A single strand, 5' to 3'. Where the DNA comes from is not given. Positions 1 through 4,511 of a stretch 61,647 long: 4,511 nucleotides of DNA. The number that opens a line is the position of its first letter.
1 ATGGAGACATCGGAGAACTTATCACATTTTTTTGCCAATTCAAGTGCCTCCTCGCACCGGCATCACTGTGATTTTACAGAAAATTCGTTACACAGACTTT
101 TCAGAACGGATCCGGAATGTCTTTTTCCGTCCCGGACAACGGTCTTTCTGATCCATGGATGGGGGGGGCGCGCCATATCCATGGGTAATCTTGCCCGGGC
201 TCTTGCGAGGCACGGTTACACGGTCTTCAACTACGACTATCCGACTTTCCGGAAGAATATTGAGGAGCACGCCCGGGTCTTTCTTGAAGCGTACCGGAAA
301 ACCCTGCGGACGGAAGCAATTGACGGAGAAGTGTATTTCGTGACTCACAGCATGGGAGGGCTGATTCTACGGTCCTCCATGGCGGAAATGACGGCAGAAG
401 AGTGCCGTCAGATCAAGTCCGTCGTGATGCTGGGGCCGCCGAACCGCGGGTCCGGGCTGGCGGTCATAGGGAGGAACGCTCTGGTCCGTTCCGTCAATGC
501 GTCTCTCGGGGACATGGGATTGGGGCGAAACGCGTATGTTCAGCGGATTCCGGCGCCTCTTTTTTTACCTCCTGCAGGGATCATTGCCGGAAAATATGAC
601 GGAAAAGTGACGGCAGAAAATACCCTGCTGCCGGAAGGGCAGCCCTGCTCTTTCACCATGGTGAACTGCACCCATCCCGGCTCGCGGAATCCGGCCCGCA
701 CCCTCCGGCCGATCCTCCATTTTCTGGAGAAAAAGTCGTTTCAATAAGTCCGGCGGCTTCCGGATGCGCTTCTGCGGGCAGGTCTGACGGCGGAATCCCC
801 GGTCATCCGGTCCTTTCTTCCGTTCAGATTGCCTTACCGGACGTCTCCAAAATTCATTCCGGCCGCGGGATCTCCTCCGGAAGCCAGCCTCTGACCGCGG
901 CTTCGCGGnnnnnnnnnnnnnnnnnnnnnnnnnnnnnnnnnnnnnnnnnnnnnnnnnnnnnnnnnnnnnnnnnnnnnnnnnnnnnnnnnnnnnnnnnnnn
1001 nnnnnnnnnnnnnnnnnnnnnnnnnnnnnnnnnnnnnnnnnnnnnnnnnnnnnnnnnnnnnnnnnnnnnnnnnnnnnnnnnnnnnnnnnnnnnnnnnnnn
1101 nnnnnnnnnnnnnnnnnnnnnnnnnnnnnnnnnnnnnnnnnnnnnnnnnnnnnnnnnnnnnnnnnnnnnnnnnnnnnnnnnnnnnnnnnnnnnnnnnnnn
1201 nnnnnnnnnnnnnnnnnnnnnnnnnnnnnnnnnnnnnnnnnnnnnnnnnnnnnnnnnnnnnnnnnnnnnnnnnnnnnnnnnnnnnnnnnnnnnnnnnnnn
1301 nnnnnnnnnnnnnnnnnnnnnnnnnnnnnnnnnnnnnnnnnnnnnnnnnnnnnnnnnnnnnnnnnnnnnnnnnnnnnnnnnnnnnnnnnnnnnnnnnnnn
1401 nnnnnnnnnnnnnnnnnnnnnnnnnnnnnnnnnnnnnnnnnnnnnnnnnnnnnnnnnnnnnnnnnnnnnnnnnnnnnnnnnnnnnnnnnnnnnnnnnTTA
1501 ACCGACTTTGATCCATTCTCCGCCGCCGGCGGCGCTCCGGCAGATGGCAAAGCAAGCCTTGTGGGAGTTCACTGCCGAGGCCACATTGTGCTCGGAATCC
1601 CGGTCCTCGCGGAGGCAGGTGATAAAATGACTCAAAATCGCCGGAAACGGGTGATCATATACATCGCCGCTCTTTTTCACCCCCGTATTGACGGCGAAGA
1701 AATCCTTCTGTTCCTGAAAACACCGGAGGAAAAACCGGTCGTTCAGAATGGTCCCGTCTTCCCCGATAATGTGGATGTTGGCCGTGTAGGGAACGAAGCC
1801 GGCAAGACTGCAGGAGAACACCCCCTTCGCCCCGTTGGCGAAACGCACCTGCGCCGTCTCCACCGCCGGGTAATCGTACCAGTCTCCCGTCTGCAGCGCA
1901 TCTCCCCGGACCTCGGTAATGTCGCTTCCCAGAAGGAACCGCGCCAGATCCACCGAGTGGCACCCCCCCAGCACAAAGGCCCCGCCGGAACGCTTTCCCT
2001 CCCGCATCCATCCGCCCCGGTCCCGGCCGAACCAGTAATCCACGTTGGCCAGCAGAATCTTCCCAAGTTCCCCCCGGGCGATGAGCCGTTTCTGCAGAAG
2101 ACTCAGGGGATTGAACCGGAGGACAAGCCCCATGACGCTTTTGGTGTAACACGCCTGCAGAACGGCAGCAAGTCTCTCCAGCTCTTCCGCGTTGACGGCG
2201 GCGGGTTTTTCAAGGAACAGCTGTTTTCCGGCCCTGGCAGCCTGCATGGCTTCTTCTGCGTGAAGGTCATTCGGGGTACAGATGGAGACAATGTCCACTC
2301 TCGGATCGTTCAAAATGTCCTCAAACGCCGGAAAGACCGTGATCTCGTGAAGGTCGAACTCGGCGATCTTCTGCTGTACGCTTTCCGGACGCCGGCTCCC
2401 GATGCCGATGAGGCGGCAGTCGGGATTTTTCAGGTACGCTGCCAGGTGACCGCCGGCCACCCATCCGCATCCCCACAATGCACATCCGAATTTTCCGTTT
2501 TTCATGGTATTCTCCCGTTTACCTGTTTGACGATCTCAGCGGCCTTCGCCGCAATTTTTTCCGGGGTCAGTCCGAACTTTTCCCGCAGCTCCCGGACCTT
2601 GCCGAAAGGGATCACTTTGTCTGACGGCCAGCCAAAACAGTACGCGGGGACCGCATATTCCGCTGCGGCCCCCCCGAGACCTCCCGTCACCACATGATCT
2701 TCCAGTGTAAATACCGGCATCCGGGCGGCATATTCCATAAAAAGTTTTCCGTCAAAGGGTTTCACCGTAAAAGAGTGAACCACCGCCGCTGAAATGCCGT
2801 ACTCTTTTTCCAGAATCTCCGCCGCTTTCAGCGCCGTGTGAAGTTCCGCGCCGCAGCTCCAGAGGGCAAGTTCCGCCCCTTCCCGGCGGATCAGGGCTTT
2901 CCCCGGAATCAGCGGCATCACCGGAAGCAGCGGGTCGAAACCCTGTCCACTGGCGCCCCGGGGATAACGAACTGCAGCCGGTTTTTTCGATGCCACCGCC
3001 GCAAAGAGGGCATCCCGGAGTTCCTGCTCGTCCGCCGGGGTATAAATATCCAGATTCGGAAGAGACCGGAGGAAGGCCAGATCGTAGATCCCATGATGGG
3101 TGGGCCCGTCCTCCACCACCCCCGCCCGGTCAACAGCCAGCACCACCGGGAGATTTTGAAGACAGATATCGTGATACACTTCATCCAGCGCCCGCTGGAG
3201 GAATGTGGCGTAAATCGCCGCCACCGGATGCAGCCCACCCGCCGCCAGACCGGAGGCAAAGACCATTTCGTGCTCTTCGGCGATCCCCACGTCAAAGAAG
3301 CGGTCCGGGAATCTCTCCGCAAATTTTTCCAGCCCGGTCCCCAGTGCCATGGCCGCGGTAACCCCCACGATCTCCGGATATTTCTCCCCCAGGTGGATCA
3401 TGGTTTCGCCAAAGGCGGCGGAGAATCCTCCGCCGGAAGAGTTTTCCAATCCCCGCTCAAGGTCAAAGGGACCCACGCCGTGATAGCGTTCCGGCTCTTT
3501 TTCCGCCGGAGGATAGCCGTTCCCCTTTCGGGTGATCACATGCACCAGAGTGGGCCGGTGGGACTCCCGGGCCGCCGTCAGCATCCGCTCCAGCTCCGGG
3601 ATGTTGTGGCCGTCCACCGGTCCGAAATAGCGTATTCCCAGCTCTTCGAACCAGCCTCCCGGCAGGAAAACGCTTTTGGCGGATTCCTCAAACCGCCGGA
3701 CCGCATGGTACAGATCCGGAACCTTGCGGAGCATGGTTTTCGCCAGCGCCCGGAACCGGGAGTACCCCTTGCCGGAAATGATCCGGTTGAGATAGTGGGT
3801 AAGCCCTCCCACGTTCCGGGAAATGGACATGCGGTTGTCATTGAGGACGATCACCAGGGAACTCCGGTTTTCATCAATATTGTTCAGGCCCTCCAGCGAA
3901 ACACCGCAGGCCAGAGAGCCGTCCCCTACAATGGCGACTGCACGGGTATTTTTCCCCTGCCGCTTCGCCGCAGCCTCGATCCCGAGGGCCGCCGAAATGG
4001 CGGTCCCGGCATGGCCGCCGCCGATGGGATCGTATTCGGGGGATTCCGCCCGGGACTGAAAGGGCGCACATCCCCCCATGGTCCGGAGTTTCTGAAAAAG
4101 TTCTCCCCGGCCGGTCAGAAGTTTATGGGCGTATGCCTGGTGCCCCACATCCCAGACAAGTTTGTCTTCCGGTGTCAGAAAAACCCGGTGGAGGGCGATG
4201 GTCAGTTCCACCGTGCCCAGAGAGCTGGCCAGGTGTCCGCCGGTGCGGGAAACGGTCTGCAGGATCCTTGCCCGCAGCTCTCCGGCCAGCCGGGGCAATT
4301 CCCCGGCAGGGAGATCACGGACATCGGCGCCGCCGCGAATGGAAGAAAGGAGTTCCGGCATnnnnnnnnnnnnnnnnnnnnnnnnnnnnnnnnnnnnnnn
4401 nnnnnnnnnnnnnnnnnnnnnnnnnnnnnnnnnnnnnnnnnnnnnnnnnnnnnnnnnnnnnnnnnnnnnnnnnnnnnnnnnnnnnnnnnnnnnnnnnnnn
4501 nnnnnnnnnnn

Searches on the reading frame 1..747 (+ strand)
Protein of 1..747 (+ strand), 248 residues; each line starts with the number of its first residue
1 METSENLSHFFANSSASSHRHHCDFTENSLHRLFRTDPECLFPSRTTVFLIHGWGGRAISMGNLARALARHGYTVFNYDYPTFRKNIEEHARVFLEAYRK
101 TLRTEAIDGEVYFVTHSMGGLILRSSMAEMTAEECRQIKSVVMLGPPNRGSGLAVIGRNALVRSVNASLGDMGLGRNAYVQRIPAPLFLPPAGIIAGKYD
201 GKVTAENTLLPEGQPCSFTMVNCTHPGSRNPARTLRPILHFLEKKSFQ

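Call 10: search_protein_families(library=pfam, proteins=[window:1-747:+], max_evalue=0.001)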
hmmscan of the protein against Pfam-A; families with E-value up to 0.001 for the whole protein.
window:1-747:+ (248 aa): 4 families
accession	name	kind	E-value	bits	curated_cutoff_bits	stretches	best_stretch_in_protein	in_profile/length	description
PF12697.13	Abhydrolase_6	-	2.9e-09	38.3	26.3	1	48-181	1-122/217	Alpha/beta hydrolase family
PF24096.1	DUF7379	-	2.9e-09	37.6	33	1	63-156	26-120/191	Domain of unknown function (DUF7379)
PF00561.26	Abhydrolase_1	-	8.8e-08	32.5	25.8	1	47-146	2-102/245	alpha/beta hydrolase fold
PF12146.15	Hydrolase_4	-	1.8e-07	31.1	27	1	44-146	3-109/239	Serine aminopeptidase, S33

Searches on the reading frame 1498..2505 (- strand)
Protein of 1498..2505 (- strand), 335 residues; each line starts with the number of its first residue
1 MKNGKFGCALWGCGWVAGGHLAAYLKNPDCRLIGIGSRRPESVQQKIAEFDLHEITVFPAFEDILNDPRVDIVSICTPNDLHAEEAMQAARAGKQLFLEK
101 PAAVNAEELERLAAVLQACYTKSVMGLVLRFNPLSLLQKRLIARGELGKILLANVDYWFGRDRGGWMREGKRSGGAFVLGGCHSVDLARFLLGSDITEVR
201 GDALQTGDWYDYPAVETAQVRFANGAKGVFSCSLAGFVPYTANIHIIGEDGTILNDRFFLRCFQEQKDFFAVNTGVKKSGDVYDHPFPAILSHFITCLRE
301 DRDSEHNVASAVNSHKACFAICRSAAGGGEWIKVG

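Call 18: search_protein_families(library=pfam, proteins=[window:1498-2505:-], max_evalue=0.001)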
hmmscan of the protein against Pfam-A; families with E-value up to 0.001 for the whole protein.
window:1498-2505:- (335 aa): 3 families
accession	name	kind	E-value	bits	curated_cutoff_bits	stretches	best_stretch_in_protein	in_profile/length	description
PF01408.29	GFO_IDH_MocA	-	6.2e-21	75.8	24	1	7-116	2-109/120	Oxidoreductase family, NAD-binding Rossmann fold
PF22725.1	GFO_IDH_MocA_C3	-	1e-20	74.4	27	1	139-253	5-123/124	GFO/IDH/MocA C-terminal domain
PF02894.22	GFO_IDH_MocA_C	-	4.1e-13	50.1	22.9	1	139-333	1-217/218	Oxidoreductase family, C-terminal alpha/beta domain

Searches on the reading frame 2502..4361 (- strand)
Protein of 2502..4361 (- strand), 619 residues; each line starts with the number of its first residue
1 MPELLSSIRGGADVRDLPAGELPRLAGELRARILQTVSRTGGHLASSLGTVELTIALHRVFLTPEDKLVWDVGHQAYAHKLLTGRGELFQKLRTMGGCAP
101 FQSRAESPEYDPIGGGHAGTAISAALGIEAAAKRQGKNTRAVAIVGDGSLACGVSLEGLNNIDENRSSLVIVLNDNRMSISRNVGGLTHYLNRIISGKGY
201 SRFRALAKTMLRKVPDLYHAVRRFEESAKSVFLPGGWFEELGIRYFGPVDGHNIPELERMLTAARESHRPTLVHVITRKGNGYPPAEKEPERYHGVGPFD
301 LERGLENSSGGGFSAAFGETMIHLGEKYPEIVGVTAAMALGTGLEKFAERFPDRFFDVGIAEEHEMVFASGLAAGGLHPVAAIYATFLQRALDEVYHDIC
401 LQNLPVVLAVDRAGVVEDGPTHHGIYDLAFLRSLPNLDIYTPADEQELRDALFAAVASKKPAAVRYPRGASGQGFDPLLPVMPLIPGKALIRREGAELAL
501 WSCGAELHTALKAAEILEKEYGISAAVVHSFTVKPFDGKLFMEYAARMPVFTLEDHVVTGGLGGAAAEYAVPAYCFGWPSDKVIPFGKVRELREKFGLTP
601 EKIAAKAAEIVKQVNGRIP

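Call 18: search_protein_families(library=pfam, proteins=[window:2502-4361:-], max_evalue=0.001)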
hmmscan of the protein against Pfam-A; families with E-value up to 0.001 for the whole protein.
window:2502-4361:- (619 aa): 6 families
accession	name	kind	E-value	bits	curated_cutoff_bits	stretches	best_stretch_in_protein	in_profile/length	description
PF13292.11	DXP_synthase_N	-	9.3e-105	350.2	21.2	1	5-277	1-274/274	1-deoxy-D-xylulose-5-phosphate synthase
PF02779.29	Transket_pyr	-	2.4e-41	141.7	27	1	314-470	6-171/174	Transketolase, pyrimidine binding domain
PF02780.25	Transketolase_C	-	3.4e-17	62.9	25.9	1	487-603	1-124/124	Transketolase, C-terminal domain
PF02775.26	TPP_enzyme_C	-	1.1e-06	29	21.9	1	112-184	24-91/151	Thiamine pyrophosphate enzyme, C-terminal TPP binding domain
PF22613.1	Transketolase_C_1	-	0.00051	20.7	27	0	495-536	11-51/113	Transketolase-like TK C-terminal domain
PF00456.26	Transketolase_N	-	0.00082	18.9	22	0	249-295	214-260/334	Transketolase, thiamine diphosphate binding domain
